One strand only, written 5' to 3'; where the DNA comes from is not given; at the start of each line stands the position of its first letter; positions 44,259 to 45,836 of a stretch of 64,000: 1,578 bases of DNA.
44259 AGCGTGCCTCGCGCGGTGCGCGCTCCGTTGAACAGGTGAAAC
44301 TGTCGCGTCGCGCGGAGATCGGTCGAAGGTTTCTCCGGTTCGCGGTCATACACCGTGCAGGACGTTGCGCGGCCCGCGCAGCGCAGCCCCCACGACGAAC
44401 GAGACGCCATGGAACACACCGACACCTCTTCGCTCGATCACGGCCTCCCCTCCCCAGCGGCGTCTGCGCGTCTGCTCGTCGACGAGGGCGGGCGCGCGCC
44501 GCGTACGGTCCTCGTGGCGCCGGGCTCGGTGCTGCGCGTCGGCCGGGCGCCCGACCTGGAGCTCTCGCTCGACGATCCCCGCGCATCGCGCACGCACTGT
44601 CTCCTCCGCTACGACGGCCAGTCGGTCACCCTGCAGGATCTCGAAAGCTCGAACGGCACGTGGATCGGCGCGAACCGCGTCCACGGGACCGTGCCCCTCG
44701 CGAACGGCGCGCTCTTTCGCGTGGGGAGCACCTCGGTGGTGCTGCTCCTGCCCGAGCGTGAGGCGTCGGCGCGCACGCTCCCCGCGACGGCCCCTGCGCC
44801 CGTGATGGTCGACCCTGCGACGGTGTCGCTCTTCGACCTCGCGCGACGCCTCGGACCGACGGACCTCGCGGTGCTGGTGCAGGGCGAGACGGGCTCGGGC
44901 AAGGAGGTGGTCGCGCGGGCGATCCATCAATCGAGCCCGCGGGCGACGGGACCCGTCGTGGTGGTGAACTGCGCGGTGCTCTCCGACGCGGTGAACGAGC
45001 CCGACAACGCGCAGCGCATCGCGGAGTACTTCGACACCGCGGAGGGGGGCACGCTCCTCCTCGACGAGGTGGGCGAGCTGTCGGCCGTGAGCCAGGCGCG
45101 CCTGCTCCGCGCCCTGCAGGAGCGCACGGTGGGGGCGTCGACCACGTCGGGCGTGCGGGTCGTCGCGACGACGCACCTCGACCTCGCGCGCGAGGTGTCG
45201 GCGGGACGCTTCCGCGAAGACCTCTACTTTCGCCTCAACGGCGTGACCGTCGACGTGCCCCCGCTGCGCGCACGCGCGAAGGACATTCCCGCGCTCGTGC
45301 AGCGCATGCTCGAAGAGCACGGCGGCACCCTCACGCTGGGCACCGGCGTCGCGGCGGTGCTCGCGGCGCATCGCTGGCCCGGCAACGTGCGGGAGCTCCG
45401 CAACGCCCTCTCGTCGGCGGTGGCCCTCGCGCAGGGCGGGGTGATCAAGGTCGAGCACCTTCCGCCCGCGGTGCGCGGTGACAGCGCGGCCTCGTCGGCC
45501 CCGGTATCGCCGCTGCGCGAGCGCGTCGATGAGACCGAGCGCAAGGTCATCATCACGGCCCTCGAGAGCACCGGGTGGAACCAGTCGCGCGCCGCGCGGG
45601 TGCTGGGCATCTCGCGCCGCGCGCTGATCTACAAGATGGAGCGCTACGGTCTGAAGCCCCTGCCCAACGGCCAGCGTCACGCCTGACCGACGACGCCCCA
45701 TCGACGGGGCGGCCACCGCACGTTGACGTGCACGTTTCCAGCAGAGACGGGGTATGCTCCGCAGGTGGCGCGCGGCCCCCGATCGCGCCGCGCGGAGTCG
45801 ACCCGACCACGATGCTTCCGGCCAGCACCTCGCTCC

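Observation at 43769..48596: Regulatory cluster next to the giants: a 640-nt intergenic region, an FHA sigma-54 activator, a membrane Ser/Thr kinase and a PEGA protein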

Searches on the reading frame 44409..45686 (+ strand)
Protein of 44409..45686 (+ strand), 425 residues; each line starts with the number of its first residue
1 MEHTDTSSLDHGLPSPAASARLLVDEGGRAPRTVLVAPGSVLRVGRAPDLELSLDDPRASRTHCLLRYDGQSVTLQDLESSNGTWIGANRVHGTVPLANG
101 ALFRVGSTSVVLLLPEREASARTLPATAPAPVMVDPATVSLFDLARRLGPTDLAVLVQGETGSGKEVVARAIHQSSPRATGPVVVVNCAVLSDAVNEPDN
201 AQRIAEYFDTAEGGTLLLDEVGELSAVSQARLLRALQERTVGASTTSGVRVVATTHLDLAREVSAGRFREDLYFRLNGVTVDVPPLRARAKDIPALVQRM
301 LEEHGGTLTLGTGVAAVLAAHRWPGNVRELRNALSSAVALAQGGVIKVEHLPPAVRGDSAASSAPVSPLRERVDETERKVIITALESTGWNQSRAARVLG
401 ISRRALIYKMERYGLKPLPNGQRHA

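Call 6: search_protein_families(library=pfam, proteins=[window:44409-45686:+], max_evalue=0.01)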
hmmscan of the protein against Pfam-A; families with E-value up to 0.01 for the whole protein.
window:44409-45686:+ (425 aa): 11 families
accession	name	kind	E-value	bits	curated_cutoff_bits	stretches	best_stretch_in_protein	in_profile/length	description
PF00158.32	Sigma54_activat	-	6.5e-36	124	20.2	1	136-281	6-167/168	Sigma-54 interaction domain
PF14532.12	Sigma54_activ_2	-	3.4e-22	79.6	25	1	152-286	21-138/138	Sigma-54 interaction domain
PF25601.1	AAA_lid_14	-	3e-18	65.9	27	1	287-362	1-81/87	AAA+ ATPase lid domain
PF02954.25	HTH_8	-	1.5e-17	63.4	22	1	374-413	3-42/42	Bacterial regulatory protein, Fis family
PF00498.31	FHA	-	1.3e-15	58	20.7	1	43-106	2-67/67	FHA domain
PF16697.10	Yop-YscD_cpl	-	4.1e-11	43.4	33.2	1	39-112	16-90/94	Inner membrane component of T3SS, cytoplasmic domain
PF18024.7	HTH_50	-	6.3e-07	29.4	27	1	369-415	4-49/50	Helix-turn-helix domain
PF00004.35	AAA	-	3.3e-05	24.8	21.2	1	155-275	1-130/131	ATPase family associated with various cellular activities (AAA)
PF13191.12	AAA_16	-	0.00014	22.8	32.6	1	150-265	24-149/167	AAA ATPase domain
PF13384.12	HTH_23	-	0.0017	18.6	24.6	1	374-405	3-33/50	Homeodomain-like domain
PF07728.20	AAA_5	-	0.008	16.6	22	0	155-284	2-125/139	AAA domain (dynein-related subfamily)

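Call 7: search_solved_structures(query=window:44409-45686:+, show_alignments=4, max_evalue=0.00001)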
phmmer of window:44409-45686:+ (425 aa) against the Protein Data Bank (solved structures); distinct sequences matched with E-value up to 0.00001: 47.
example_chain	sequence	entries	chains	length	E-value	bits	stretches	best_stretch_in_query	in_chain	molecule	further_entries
1ojl_A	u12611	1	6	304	2.8e-58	201.3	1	136-412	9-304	TRANSCRIPTIONAL REGULATORY PROTEIN ZRAR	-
9qq6_C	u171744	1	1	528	5.1e-57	197.2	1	136-413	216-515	Nif-specific regulatory protein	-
8p53_C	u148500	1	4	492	3.6e-45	158.2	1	143-376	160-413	Transcriptional regulator FleQ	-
5exx_A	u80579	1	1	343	1.6e-43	152.7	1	143-376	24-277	Transcriptional regulator FleQ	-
6j7e_A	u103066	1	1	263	2.9e-41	145.3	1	143-356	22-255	Nitrogen assimilation regulatory protein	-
7ejw_C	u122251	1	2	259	3.1e-41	145.2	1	143-356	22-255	Transcriptional regulator FleQ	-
4qhs_A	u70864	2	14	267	3.1e-41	145.2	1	131-351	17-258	Flagellar regulatory protein C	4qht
5exp_A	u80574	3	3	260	3.2e-41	145.2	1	143-355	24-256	Transcriptional regulator FleQ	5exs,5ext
5m7n_A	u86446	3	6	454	1e-40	143.5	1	143-414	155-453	Nitrogen assimilation regulatory protein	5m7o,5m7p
8pb9_D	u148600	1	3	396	1.1e-40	143.4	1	142-355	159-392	Transcriptional regulator FleQ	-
6luf_A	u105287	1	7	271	1.6e-40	142.8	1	131-351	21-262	Flagellar regulatory protein C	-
6lua_A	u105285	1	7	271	2.3e-40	142.4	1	131-351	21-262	Flagellar regulatory protein C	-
6jdi_A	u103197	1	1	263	2.7e-40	142.1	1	143-356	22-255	Nitrogen assimilation regulatory protein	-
26jl_A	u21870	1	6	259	5.7e-40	141.1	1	144-356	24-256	Flagellar regulatory protein A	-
6jdl_A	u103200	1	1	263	7.1e-40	140.8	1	143-356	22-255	Nitrogen assimilation regulatory protein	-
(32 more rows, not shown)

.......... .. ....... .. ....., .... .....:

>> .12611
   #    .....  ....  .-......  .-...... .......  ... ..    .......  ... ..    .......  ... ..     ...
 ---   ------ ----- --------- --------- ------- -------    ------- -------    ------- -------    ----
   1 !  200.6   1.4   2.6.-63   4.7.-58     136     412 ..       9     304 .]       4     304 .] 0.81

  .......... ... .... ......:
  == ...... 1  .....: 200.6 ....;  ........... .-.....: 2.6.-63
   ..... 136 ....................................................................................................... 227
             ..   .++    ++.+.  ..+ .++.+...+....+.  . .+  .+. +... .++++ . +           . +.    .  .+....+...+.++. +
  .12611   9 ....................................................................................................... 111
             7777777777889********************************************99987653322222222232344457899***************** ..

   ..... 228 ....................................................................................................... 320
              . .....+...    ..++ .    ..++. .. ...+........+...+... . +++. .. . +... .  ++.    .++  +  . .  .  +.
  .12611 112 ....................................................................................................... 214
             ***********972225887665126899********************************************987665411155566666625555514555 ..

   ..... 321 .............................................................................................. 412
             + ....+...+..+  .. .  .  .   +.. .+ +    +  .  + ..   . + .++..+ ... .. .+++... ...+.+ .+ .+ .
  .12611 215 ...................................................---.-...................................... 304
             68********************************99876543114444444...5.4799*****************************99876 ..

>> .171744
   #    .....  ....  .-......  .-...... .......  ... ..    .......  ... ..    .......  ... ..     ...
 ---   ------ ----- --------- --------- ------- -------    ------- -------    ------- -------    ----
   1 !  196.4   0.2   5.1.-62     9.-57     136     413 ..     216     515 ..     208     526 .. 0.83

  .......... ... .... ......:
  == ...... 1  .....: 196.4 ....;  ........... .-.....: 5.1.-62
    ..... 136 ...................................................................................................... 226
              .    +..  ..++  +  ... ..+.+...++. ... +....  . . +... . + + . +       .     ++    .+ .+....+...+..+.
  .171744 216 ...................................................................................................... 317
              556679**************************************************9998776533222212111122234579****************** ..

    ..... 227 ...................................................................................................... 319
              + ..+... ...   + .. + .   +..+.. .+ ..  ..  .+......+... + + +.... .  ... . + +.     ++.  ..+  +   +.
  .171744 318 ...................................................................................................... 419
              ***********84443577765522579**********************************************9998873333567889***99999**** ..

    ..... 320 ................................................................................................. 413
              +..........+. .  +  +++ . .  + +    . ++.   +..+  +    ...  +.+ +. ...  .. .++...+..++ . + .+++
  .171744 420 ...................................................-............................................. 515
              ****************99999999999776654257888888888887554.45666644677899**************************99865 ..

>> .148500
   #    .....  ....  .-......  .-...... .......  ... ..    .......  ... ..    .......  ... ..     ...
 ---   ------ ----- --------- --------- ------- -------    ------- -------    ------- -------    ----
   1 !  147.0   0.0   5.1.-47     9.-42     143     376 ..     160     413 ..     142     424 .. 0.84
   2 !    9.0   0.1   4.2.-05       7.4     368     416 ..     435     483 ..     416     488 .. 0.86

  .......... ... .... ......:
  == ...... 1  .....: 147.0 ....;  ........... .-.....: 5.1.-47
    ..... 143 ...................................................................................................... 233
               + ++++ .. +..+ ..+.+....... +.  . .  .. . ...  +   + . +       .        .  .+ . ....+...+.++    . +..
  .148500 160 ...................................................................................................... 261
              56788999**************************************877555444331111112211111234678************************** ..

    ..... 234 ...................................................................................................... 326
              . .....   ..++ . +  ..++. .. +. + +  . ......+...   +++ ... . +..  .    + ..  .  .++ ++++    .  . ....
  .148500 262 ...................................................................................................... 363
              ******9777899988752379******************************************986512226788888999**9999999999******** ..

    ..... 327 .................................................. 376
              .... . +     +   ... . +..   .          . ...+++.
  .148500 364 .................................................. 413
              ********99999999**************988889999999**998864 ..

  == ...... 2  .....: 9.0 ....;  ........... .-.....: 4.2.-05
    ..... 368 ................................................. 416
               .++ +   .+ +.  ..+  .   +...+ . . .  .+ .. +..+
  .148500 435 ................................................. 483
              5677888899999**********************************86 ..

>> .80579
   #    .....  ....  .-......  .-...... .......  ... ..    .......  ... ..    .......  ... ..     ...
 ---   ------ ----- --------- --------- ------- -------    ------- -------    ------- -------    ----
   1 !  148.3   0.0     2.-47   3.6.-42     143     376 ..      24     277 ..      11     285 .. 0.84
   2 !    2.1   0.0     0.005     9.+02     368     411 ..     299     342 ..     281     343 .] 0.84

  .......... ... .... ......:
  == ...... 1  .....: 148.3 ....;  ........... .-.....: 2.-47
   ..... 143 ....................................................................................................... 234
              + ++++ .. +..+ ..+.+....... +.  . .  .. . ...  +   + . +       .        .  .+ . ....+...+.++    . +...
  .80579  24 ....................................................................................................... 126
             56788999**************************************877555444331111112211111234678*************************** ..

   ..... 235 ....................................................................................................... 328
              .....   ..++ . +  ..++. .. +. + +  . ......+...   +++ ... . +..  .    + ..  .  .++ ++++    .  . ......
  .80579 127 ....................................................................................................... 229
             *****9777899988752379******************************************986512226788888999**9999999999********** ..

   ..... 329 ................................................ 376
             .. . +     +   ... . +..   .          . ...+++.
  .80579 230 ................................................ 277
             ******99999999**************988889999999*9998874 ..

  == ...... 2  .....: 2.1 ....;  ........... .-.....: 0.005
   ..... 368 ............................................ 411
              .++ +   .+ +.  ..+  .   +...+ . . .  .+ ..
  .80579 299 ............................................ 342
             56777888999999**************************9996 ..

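Call 9: find_homologous_proteins(query=window:44409-45686:+, max_evalue=1e-30)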
Query window:44409-45686:+ (425 aa): 7466 proteins with E <= 1e-30 among 8000 candidates; the best 120 are listed.
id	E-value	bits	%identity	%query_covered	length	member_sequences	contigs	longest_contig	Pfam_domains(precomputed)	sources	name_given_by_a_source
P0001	7.9e-269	909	100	100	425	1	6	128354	PF00158.33,PF00498.32,PF25601.2,PF02954.26,PF18024.8,PF16697.11,PF14532.13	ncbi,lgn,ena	-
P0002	4.6e-179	614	69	100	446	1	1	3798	PF00158.33,PF00498.32,PF25601.2,PF02954.26,PF18024.8,PF16697.11,PF14532.13,PF07728.21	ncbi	-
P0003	1.2e-172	593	67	100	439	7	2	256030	PF00158.33,PF00498.32,PF25601.2,PF02954.26,PF18024.8,PF16697.11,PF14532.13,PF07728.21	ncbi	-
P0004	2.9e-171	588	66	100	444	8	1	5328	PF00158.33,PF00498.32,PF25601.2,PF02954.26,PF18024.8,PF16697.11,PF14532.13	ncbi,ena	-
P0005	9.8e-165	567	65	100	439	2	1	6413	PF00158.33,PF00498.32,PF25601.2,PF02954.26,PF18024.8,PF16697.11,PF14532.13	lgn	-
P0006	1.9e-159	549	64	100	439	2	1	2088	PF00158.33,PF00498.32,PF25601.2,PF02954.26,PF16697.11,PF00004.36,PF14532.13,PF07728.21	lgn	-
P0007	1.1e-155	537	62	100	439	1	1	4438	PF00158.33,PF00498.32,PF25601.2,PF02954.26,PF16697.11,PF14532.13,PF07728.21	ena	-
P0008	2.2e-151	523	60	100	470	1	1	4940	PF00158.33,PF00498.32,PF25601.2,PF02954.26,PF18024.8,PF16697.11,PF14532.13,PF07728.21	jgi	jgi:two-component system, NtrC family, response regulator AtoC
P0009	2.1e-149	516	61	100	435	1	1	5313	PF00158.33,PF00498.32,PF25601.2,PF02954.26,PF18024.8,PF16697.11,PF14532.13,PF07728.21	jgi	-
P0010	7.9e-149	514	61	100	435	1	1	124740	PF00158.33,PF00498.32,PF25601.2,PF02954.26,PF18024.8,PF16697.11,PF14532.13,PF07728.21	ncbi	ncbi:MAG: sigma 54-interacting transcriptional regulator [Polyangiales bacterium]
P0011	1.1e-148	514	59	100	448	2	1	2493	PF00158.33,PF00498.32,PF25601.2,PF02954.26,PF18024.8,PF16697.11,PF14532.13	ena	-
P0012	2.0e-148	513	61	100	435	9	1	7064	PF00158.33,PF00498.32,PF25601.2,PF02954.26,PF18024.8,PF16697.11,PF14532.13,PF07728.21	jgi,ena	-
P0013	1.1e-143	497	59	100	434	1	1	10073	PF00158.33,PF00498.32,PF25601.2,PF02954.26,PF18024.8,PF16697.11,PF14532.13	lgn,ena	-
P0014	8.7e-137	475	58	100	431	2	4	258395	PF00158.33,PF00498.32,PF25601.2,PF02954.26,PF18024.8,PF16697.11,PF14532.13,PF07728.21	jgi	jgi:DNA-binding NtrC family response regulator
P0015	3.8e-134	466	59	96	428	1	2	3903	PF00158.33,PF00498.32,PF25601.2,PF02954.26,PF18024.8,PF16697.11,PF14532.13,PF07728.21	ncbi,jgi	jgi:two-component system response regulator AtoC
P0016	2.8e-130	453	56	98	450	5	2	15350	PF00158.33,PF00498.32,PF25601.2,PF02954.26,PF16697.11,PF14532.13,PF07728.21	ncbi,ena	-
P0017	8.9e-130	452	56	99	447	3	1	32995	PF00158.33,PF00498.32,PF25601.2,PF02954.26,PF16697.11,PF14532.13,PF07728.21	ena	-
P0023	3.1e-121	424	54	98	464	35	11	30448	PF00158.33,PF00498.32,PF25601.2,PF02954.26,PF16697.11,PF14532.13,PF07728.21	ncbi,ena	-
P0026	3.0e-119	417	53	98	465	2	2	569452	PF00158.33,PF00498.32,PF25601.2,PF02954.26,PF16697.11,PF14532.13,PF07728.21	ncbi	-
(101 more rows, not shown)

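Call 11: find_encoding_contigs(protein=P0001, flank=10000, max_places=3)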
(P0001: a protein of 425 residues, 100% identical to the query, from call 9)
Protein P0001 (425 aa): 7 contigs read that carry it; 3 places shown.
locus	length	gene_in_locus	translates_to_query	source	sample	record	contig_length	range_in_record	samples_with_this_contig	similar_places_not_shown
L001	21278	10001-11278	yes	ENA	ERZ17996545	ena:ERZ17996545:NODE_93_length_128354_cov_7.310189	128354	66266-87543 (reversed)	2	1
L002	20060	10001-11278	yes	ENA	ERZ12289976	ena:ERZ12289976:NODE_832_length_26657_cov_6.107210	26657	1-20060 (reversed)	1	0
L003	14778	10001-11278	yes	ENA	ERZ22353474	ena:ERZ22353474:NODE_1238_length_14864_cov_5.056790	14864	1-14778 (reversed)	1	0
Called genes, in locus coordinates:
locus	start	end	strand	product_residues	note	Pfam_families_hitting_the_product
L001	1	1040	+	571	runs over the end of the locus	PF00575:S1, PF17092:PCB_OB (faint), PF21710:Spt6_S1 (faint), PF00575:S1, PF23459:S1_RRP5, PF00575:S1, PF23459:S1_RRP5 (weak), PF00575:S1, +1 more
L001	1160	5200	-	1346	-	PF08487:VIT (weak), PF14559:TPR_19 (faint)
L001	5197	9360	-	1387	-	PF08487:VIT, PF07719:TPR_2 (faint)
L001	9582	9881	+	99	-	-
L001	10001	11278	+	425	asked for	PF16697:Yop-YscD_cpl, PF00498:FHA, PF00158:Sigma54_activat, PF14532:Sigma54_activ_2, PF25601:AAA_lid_14, PF02954:HTH_8, PF18024:HTH_50 (weak)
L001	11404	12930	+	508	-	PF00069:Pkinase, PF07714:PK_Tyr_Ser-Thr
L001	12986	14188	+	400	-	-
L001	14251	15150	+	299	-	-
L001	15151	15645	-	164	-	-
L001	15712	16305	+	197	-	-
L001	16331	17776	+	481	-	PF03841:SelA, PF01041:DegT_DnrJ_EryC1, PF01053:Cys_Met_Meta_PP (weak)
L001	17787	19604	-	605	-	PF03773:ArsP_1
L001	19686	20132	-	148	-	PF01475:FUR, PF25213:HVO_A0261_N (weak), PF12840:HTH_20 (weak)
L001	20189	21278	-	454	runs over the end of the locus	PF02012:BNR (faint)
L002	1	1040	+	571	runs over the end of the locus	PF00575:S1, PF17092:PCB_OB (faint), PF21710:Spt6_S1 (faint), PF00575:S1, PF23459:S1_RRP5, PF00575:S1, PF23459:S1_RRP5 (weak), PF00575:S1, +1 more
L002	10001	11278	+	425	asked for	PF16697:Yop-YscD_cpl, PF00498:FHA, PF00158:Sigma54_activat, PF14532:Sigma54_activ_2, PF25601:AAA_lid_14, PF02954:HTH_8, PF18024:HTH_50 (weak)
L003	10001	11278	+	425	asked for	PF16697:Yop-YscD_cpl, PF00498:FHA, PF00158:Sigma54_activat, PF14532:Sigma54_activ_2, PF25601:AAA_lid_14, PF02954:HTH_8, PF18024:HTH_50 (weak)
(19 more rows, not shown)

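Call 12: find_encoding_contigs(protein=P0003, flank=10000, max_places=2)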
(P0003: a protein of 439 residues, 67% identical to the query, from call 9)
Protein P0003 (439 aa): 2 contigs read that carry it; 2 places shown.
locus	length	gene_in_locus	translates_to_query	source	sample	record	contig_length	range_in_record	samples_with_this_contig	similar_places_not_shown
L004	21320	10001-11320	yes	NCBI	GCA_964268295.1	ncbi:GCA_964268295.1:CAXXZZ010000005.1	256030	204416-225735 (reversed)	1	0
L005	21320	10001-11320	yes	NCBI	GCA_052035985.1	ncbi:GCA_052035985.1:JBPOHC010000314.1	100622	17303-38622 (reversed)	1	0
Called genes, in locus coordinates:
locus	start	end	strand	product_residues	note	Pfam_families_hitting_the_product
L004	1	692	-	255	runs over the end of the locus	-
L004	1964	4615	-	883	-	PF08487:VIT (weak), PF13768:VWA_3 (weak)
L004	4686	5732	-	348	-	-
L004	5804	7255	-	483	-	-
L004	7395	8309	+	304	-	-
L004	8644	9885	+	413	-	PF00092:VWA (faint)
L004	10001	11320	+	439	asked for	PF16697:Yop-YscD_cpl, PF00498:FHA, PF00158:Sigma54_activat, PF14532:Sigma54_activ_2, PF07728:AAA_5 (weak), PF25601:AAA_lid_14, PF18024:HTH_50 (weak), PF02954:HTH_8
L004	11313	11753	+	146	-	-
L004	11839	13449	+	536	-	PF00069:Pkinase, PF03109:ABC1 (faint), PF07714:PK_Tyr_Ser-Thr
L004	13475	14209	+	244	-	-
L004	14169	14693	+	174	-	-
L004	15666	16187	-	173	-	-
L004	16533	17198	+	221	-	PF00076:RRM_1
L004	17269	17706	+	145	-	PF04138:GtrA_DPMS_TM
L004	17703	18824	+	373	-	PF13506:Glyco_transf_21, PF13641:Glyco_tranf_2_3, PF13632:Glyco_trans_2_3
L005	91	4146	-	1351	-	PF08487:VIT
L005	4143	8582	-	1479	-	PF04773:FecR (faint), PF08487:VIT, PF13428:TPR_14 (faint), PF14559:TPR_19 (faint), PF07719:TPR_2 (faint)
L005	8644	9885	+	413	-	PF00092:VWA (faint)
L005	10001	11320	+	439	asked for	PF16697:Yop-YscD_cpl, PF00498:FHA, PF00158:Sigma54_activat, PF14532:Sigma54_activ_2, PF07728:AAA_5 (weak), PF25601:AAA_lid_14, PF18024:HTH_50 (weak), PF02954:HTH_8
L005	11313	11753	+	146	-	-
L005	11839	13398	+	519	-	PF00069:Pkinase, PF01636:APH (faint), PF03109:ABC1 (faint), PF07714:PK_Tyr_Ser-Thr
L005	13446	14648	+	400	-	PF00515:TPR_1 (faint), PF07719:TPR_2 (faint), PF13620:CarboxypepD_reg (faint), PF08308:PEGA (faint)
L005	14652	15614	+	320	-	-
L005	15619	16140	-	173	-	-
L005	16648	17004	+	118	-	-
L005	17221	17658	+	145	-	PF04138:GtrA_DPMS_TM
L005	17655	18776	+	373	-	PF13506:Glyco_transf_21, PF13641:Glyco_tranf_2_3, PF13632:Glyco_trans_2_3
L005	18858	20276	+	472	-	PF03841:SelA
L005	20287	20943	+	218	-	PF01844:HNH, PF14279:HNH_5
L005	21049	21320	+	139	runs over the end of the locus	PF01022:HTH_5, PF12840:HTH_20 (weak)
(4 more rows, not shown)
